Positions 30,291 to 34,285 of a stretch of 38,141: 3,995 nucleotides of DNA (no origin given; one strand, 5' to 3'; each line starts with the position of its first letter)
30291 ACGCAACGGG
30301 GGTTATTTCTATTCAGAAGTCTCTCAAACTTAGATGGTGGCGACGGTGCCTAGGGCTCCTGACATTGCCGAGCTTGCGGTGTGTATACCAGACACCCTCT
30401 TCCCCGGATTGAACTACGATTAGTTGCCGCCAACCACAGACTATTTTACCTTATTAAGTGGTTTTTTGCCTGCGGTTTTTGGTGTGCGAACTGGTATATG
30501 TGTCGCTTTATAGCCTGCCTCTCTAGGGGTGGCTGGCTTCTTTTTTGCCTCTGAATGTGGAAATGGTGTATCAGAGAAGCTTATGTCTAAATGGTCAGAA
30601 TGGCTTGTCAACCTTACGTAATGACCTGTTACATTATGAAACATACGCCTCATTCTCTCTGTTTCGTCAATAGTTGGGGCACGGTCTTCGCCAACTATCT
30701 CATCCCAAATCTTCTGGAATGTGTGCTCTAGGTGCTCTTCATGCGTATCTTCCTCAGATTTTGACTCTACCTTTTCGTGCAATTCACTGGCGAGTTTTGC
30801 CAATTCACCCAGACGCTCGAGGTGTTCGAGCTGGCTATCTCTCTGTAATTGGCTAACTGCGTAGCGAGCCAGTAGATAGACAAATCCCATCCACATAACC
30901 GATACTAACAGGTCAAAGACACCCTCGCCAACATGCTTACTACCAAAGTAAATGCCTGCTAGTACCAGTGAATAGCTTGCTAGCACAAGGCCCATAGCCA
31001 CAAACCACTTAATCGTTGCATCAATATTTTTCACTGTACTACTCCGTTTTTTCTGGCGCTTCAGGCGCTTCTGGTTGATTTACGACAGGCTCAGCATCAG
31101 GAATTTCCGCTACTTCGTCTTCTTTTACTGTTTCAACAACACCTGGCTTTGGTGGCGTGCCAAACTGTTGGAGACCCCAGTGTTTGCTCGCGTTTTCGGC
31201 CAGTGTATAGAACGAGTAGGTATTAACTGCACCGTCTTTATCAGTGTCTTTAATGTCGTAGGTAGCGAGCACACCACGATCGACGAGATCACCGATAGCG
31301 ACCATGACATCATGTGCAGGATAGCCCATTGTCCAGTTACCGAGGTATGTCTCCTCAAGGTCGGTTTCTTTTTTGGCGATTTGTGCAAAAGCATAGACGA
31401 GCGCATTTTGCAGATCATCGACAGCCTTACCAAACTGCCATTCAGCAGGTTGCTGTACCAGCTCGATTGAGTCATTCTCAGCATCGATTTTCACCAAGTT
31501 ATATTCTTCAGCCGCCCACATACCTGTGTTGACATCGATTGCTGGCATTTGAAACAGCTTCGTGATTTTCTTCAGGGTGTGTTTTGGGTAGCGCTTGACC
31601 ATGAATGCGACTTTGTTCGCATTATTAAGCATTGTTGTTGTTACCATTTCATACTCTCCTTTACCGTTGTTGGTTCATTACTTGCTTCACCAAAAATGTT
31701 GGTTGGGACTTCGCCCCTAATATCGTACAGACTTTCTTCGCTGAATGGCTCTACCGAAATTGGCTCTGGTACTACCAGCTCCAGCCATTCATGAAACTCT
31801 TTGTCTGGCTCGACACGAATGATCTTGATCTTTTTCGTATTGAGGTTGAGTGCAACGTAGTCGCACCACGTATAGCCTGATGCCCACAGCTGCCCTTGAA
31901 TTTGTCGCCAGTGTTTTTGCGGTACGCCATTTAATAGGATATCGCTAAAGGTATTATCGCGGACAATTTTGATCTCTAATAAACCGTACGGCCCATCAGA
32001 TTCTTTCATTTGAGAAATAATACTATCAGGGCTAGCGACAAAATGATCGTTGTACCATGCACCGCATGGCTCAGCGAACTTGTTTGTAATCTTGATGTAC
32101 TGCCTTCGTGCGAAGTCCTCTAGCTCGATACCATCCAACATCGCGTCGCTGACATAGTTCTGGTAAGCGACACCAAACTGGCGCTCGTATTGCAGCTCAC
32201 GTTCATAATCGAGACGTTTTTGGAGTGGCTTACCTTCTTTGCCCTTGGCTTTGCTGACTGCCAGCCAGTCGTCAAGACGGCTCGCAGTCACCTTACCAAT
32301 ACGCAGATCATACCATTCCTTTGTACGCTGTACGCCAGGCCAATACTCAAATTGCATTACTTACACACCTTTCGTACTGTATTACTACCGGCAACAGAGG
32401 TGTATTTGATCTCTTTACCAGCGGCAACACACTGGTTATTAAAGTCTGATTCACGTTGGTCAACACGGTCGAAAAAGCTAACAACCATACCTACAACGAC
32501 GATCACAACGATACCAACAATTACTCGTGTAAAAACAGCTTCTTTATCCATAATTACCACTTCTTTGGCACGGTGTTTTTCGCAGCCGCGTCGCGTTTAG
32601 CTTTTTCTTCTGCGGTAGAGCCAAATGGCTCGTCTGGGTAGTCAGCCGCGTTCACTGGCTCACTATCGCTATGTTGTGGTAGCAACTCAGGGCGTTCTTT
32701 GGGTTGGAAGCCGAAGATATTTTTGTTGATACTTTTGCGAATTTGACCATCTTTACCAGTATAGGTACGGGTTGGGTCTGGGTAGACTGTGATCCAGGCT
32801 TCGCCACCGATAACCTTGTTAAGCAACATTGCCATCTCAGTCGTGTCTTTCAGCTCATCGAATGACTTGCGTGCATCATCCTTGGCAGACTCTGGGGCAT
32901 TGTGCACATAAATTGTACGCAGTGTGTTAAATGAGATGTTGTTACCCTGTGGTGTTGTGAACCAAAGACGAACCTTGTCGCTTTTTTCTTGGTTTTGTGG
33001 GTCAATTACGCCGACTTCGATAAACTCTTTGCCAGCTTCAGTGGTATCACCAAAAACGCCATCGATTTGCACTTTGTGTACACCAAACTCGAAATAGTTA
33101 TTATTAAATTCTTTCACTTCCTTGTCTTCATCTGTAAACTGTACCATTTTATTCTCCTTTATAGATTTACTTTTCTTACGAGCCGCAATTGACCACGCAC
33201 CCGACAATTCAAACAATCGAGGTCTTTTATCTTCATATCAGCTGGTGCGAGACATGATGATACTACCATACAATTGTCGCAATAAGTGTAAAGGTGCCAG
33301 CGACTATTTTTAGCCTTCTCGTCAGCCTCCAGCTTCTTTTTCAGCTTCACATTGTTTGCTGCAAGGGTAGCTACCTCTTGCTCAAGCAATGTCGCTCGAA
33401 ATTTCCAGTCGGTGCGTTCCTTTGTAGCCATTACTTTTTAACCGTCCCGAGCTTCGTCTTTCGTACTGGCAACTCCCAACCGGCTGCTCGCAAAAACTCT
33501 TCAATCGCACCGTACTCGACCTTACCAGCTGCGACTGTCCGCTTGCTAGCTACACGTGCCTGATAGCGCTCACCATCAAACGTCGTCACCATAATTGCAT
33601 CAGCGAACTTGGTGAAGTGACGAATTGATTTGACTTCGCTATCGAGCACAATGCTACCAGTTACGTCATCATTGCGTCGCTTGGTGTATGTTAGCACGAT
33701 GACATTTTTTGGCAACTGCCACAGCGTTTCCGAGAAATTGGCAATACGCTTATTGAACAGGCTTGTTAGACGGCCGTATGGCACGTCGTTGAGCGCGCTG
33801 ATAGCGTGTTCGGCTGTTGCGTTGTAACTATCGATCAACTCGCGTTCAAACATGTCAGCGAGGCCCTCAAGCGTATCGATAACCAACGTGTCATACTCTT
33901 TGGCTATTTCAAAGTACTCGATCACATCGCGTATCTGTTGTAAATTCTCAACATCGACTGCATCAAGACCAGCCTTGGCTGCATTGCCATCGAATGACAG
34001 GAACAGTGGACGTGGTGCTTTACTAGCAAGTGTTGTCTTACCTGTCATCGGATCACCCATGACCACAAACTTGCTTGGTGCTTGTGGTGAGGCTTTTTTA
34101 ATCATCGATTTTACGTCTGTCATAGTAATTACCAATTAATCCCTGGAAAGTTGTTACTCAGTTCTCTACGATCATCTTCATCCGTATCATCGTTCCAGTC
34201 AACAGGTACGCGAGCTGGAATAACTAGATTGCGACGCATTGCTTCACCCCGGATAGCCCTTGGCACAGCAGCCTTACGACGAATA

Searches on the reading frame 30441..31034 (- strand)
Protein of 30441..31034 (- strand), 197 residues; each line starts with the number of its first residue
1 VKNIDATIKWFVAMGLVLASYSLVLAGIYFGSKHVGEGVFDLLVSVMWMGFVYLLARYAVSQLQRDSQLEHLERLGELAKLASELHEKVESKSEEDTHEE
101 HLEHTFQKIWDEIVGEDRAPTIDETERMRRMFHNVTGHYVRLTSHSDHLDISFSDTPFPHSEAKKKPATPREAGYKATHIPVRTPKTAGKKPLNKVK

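Call 18: search_protein_families(library=pfam, proteins=[window:30441-31034:-], max_evalue=0.01)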
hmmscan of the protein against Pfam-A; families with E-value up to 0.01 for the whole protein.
window:30441-31034:- (197 aa): 1 family
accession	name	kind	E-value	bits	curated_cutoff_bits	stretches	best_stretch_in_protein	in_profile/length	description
PF19911.4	DUF6384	-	0.0077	15.8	25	1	20-139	81-198/308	Family of unknown function (DUF6384)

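Call 32: search_protein_families(library=phrogs, proteins=[window:30441-31034:-], max_evalue=0.001)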
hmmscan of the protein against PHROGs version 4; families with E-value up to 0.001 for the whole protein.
window:30441-31034:- (197 aa): 0 families

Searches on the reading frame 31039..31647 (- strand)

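Call 18: search_protein_families(library=pfam, proteins=[window:31039-31647:-], max_evalue=0.01)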
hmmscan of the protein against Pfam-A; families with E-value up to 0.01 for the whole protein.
window:31039-31647:- (202 aa): 1 family
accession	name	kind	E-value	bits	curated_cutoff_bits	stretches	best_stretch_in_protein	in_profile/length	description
PF25162.1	DUF7827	-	0.00023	21.7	27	1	114-145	36-71/120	Domain of unknown function (DUF7827)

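Call 32: search_protein_families(library=phrogs, proteins=[window:31039-31647:-], max_evalue=0.001)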
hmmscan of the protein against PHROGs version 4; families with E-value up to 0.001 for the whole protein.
window:31039-31647:- (202 aa): 0 families

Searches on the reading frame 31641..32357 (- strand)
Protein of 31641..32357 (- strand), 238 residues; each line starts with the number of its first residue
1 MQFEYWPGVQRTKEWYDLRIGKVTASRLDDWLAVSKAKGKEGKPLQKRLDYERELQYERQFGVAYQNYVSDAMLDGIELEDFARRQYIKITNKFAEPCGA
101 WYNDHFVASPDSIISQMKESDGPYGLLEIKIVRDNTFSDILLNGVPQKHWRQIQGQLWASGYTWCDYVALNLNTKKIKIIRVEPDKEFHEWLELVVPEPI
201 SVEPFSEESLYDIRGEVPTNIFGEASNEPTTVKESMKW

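Call 18: search_protein_families(library=pfam, proteins=[window:31641-32357:-], max_evalue=0.01)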
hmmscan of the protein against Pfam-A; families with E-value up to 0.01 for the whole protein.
window:31641-32357:- (238 aa): 1 family
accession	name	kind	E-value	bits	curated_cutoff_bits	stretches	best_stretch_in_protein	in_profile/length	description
PF09588.16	YqaJ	-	2.2e-13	51.2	22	1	14-162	1-149/150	YqaJ-like viral recombinase domain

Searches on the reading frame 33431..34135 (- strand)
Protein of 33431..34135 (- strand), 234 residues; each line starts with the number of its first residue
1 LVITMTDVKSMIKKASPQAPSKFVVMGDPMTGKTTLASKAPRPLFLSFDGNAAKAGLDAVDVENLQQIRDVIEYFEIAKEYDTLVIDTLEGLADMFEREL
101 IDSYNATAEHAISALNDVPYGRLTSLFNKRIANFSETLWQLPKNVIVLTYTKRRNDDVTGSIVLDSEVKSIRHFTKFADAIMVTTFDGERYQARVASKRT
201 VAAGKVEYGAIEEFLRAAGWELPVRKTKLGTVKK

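Call 18: search_protein_families(library=pfam, proteins=[window:33431-34135:-], max_evalue=0.01)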
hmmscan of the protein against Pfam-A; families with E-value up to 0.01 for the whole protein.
window:33431-34135:- (234 aa): 1 family
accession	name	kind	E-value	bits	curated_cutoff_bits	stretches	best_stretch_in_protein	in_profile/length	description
PF13479.12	AAA_24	-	5.7e-21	75.7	27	1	21-187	3-171/195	AAA domain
